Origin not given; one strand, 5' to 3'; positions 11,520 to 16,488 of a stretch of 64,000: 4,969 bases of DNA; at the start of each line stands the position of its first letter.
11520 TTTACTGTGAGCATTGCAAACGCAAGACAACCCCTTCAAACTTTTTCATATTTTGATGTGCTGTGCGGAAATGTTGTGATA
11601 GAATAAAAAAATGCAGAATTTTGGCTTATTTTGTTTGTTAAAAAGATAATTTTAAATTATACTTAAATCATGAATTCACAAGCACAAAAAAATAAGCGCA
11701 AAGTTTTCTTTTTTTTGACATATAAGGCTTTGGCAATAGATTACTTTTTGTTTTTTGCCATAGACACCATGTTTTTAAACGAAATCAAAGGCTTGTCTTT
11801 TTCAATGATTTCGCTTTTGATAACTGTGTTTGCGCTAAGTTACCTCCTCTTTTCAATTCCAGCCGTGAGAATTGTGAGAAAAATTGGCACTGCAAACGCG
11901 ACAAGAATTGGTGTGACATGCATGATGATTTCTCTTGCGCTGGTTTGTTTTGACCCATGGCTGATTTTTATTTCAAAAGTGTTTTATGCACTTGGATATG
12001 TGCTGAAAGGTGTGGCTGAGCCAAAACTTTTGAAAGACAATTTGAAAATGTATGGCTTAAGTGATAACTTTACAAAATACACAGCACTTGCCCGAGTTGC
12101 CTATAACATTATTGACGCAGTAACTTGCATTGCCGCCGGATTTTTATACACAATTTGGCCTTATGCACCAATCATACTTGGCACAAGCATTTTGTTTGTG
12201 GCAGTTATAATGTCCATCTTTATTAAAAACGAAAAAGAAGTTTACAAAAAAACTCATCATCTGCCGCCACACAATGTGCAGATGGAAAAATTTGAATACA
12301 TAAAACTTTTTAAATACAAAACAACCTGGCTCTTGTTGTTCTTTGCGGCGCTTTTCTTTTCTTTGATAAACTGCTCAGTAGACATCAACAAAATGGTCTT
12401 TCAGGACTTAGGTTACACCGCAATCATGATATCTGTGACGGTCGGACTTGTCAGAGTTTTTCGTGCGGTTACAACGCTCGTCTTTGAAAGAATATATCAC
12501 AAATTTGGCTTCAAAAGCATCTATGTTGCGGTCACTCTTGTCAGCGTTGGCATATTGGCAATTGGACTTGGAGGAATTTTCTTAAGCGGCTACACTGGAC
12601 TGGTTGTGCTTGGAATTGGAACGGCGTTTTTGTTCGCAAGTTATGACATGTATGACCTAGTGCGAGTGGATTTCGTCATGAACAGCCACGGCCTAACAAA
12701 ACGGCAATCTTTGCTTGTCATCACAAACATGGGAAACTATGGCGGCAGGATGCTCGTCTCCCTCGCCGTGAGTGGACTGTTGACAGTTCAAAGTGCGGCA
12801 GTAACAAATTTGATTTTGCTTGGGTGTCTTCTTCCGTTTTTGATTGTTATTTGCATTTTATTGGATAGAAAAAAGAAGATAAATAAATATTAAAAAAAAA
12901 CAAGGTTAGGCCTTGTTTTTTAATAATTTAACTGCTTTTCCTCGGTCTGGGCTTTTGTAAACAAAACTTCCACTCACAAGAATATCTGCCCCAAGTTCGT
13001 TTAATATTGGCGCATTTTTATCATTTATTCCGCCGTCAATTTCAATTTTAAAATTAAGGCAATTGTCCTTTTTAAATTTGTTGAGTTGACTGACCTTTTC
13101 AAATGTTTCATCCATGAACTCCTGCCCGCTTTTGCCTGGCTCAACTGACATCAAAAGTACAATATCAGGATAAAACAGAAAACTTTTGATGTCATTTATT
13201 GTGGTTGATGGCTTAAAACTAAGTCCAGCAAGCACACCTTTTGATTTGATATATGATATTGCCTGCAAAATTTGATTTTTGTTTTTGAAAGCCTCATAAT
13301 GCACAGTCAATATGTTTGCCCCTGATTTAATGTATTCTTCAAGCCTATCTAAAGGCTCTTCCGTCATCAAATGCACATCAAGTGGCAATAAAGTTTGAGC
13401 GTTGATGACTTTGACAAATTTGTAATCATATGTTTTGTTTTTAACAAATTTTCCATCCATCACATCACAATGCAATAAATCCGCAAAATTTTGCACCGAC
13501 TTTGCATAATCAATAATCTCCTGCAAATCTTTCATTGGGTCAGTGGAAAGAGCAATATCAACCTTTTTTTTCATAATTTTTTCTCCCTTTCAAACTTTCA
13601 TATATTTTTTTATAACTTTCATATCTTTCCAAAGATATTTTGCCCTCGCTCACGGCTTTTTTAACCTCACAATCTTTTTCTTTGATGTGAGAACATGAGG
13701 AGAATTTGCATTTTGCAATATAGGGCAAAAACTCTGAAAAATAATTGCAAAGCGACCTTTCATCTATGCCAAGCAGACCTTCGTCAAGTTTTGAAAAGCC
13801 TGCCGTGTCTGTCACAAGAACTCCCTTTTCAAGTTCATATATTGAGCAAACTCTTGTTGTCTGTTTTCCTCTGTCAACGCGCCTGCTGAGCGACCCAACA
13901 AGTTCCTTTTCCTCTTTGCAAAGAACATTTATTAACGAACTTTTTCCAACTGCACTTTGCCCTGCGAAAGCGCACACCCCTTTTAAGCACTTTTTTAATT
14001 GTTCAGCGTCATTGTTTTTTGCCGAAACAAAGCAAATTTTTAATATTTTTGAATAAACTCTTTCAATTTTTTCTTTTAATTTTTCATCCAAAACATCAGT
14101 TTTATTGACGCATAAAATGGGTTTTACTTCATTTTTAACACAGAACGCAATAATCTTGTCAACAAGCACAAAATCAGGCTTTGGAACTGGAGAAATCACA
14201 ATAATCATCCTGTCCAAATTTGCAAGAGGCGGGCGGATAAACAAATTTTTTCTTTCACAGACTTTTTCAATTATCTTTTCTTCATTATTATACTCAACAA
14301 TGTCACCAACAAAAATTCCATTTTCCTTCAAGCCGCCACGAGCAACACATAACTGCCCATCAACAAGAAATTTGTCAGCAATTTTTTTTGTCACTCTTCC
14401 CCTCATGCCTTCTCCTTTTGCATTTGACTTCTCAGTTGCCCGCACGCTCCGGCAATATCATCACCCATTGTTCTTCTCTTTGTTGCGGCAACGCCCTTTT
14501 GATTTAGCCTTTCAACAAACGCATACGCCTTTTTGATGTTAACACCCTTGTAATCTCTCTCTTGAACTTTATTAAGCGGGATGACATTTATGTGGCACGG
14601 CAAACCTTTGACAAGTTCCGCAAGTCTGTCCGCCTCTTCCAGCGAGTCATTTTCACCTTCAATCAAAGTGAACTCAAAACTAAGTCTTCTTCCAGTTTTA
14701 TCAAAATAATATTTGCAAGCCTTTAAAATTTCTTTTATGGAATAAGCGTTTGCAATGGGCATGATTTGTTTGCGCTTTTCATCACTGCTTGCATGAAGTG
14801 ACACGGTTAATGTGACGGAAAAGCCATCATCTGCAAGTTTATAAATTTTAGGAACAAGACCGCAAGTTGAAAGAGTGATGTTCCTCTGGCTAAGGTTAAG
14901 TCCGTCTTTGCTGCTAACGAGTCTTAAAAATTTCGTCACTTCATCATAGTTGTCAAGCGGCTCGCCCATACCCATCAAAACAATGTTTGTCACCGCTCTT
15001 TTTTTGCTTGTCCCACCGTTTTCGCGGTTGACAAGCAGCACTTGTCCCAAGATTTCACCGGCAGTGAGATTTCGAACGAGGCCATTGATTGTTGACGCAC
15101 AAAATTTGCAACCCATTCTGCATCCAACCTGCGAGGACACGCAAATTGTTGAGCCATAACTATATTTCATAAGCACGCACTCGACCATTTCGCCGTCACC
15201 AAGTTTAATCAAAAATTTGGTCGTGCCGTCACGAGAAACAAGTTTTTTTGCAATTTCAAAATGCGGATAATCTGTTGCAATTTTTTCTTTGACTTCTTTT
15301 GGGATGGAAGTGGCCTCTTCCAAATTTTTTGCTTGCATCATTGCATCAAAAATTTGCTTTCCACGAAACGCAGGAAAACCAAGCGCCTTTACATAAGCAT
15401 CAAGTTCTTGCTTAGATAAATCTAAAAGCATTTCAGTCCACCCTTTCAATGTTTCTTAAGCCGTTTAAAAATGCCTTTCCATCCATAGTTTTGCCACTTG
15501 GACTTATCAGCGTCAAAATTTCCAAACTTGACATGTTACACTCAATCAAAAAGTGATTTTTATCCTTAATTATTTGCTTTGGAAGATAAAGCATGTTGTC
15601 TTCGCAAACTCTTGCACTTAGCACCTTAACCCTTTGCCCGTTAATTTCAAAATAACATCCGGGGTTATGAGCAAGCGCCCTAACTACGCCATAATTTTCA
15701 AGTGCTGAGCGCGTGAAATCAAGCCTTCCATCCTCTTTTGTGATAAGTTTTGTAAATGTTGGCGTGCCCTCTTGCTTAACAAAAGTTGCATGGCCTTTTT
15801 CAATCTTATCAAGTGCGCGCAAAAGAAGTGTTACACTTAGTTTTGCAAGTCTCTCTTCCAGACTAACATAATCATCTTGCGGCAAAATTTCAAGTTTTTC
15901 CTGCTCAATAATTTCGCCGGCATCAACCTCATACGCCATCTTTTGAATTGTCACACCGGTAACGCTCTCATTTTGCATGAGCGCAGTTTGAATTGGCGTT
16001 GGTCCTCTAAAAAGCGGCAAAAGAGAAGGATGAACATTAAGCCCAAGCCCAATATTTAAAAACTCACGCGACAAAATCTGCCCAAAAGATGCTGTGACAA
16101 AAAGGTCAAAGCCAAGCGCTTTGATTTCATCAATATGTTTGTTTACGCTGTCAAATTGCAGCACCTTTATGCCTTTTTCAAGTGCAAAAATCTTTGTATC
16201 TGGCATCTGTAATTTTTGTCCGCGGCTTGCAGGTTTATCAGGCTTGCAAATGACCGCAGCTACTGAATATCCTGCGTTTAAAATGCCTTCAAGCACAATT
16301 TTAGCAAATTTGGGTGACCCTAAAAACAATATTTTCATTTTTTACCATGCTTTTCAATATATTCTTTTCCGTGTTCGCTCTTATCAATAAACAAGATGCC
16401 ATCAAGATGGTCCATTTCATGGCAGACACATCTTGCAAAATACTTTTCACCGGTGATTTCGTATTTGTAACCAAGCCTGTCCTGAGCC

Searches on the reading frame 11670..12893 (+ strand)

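Call 25: search_protein_families(library=pfam, proteins=[window:11670-12893:+], max_evalue=0.00001)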
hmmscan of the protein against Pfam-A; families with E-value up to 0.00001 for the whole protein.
window:11670-12893:+ (407 aa): 1 family
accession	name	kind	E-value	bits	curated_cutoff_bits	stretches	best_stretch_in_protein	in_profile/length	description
PF07690.21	MFS_1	-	1.4e-16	60.8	33.4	1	23-325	10-315/347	Major Facilitator Superfamily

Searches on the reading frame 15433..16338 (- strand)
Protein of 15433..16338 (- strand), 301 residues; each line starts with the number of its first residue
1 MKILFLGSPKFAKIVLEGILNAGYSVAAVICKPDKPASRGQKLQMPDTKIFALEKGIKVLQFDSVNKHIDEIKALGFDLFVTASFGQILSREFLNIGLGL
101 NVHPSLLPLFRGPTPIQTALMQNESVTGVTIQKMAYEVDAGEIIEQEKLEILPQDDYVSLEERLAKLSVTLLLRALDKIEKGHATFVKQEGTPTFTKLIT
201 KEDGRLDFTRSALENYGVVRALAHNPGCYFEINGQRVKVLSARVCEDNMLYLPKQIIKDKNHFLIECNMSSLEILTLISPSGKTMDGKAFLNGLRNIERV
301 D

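Call 65: search_protein_families(library=pfam, proteins=[window:15433-16338:-], max_evalue=0.0001)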
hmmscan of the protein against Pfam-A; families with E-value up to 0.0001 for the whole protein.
window:15433-16338:- (301 aa): 2 families
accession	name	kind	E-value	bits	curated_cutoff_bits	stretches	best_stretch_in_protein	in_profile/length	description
PF00551.24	Formyl_trans_N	-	4.7e-33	114.9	26.1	1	1-176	1-181/181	Formyl transferase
PF02911.23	Formyl_trans_C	-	2.9e-19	69.5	21.1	1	199-294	2-99/100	Formyl transferase, C-terminal domain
